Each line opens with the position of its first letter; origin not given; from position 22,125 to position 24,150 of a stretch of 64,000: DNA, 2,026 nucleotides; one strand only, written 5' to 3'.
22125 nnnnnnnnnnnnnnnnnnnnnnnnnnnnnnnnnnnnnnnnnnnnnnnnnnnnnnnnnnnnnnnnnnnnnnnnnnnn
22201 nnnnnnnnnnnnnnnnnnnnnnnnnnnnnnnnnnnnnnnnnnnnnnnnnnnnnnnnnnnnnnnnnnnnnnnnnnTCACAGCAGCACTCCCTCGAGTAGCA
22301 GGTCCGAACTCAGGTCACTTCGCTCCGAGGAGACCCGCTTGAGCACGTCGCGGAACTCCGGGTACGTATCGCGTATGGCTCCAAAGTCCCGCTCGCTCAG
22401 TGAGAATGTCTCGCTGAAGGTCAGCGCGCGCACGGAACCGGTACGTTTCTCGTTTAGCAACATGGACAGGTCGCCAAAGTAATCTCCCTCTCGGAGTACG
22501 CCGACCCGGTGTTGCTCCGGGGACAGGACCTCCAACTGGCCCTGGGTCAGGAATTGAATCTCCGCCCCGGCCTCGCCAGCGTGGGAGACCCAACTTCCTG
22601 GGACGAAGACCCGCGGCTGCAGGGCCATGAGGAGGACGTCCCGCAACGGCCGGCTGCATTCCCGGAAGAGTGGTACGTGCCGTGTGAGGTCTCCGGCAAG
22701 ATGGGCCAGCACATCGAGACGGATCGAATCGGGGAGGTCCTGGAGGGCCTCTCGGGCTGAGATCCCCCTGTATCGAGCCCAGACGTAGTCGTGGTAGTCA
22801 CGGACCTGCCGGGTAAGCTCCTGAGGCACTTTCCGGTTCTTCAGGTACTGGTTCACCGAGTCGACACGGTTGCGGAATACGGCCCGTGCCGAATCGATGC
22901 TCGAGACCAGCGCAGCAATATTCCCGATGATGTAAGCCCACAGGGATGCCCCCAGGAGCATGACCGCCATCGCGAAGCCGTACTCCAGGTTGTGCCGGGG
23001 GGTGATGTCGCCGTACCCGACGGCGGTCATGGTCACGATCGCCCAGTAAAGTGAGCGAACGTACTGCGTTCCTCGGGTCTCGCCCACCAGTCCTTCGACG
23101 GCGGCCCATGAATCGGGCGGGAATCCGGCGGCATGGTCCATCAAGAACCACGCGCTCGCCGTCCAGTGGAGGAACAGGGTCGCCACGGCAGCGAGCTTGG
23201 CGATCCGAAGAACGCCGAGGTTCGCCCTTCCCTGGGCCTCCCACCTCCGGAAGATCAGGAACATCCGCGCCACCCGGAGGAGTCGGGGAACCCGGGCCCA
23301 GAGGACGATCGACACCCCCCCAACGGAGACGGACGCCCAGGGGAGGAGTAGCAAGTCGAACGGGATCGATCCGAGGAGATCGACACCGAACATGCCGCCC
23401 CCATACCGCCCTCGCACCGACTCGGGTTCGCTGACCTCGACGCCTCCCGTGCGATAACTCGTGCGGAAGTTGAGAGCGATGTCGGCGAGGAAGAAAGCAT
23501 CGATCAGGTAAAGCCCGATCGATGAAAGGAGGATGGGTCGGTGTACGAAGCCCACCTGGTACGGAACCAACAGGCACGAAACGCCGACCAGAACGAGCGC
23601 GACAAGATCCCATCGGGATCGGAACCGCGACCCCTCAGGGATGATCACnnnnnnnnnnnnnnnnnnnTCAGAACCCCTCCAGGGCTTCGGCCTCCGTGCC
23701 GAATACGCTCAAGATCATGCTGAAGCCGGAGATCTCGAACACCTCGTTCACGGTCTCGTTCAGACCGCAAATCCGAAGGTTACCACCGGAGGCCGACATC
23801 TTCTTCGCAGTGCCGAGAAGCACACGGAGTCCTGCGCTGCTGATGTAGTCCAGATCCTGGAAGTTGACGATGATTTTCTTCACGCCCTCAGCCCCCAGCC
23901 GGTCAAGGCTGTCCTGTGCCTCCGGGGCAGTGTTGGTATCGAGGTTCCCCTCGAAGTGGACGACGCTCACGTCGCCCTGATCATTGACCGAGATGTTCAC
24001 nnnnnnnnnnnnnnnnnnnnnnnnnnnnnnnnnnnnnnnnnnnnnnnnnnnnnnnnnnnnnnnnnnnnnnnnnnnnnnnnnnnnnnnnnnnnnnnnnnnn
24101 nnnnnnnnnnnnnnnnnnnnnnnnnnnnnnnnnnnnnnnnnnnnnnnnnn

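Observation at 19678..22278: Unusual 866-aa fusion: isochorismatase-like hydrolase + APH-fold kinase + NUDIX hydrolase, translationally coupled to a cNMP-gated K+ channel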

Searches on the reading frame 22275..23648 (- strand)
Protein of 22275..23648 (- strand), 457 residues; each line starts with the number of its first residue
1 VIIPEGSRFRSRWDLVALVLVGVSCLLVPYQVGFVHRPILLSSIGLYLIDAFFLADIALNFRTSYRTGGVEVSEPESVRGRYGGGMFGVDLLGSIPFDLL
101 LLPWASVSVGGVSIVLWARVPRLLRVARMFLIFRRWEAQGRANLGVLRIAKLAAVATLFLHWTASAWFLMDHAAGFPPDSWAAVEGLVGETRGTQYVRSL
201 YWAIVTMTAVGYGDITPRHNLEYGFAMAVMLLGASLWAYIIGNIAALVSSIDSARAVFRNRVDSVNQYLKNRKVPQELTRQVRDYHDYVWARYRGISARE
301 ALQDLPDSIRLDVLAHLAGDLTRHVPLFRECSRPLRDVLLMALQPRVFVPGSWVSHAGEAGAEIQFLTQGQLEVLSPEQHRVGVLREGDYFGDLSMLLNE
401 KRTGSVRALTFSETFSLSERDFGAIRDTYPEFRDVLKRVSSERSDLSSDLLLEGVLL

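Call 7: search_protein_families(library=pfam, proteins=[window:22275-23648:-], max_evalue=0.1)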
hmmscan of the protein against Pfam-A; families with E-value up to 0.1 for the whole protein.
window:22275-23648:- (457 aa): 3 families
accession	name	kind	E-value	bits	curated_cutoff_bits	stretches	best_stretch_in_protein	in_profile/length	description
PF00520.37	Ion_trans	-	1.3e-22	80.7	25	1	12-253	3-238/241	Ion transport protein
PF07885.22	Ion_trans_2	-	1.6e-12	47.5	22.5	1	192-248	21-77/79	Ion channel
PF00027.35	cNMP_binding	-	2e-12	47.3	27.5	1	346-428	2-88/89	Cyclic nucleotide-binding domain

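Call 8: search_protein_families(library=ncbifam, proteins=[window:22275-23648:-], max_evalue=0.1)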
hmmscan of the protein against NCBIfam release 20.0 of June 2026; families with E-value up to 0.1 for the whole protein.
window:22275-23648:- (457 aa): 4 families
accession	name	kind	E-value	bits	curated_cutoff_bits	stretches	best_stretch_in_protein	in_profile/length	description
NF007828.0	PRK10537.1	equivalog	2.5e-07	30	425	1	196-246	179-229/403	voltage-gated potassium channel protein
NF041163.2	encap_f2b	equivalog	3.6e-06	26.4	400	1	325-444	76-201/450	family 2B encapsulin nanocompartment shell protein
NF040645.1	K_channel_Meth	equivalog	0.0044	16.9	300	1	196-221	157-182/203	hyperpolarization-activated voltage-gated potassium channel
NF058543.1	ActPatMycb56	equivalog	0.075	11.9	460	0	327-424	3-103/317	acetyltransferase Pat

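Call 49: search_protein_families(library=padloc, proteins=[window:22275-23648:-], max_evalue=0.01)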
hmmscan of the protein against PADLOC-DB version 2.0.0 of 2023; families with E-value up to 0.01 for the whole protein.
window:22275-23648:- (457 aa): 4 families
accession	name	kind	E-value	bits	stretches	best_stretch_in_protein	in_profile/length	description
PDLC02371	PycTIR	-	4.7e-05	20.9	1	344-444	38-138/288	-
PDLC00731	Effector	-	7e-05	19.9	1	341-440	38-137/306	TIR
PDLC00734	PycC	-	0.00067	16.9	1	328-419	14-113/374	Pycsar cyclase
PDLC00732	Effector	-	0.00075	16.5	1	356-434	49-127/301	TIR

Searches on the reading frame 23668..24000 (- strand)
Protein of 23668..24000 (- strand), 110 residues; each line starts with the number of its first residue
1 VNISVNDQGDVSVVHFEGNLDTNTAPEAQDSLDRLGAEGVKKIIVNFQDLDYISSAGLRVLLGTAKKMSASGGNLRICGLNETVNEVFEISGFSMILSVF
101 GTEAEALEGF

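Call 38: search_protein_families(library=pfam, proteins=[window:23668-24000:-], max_evalue=0.01)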
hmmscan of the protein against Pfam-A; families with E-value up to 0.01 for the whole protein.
window:23668-24000:- (110 aa): 2 families
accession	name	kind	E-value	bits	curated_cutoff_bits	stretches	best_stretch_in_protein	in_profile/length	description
PF01740.26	STAS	-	5.3e-22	78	22.6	1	3-106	2-106/106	STAS domain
PF13466.11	STAS_2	-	2.8e-10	40.7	29.2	1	14-93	1-79/80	STAS domain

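Call 49: search_protein_families(library=padloc, proteins=[window:23668-24000:-], max_evalue=0.01)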
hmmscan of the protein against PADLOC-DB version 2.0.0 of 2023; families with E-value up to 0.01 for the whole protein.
window:23668-24000:- (110 aa): 0 families
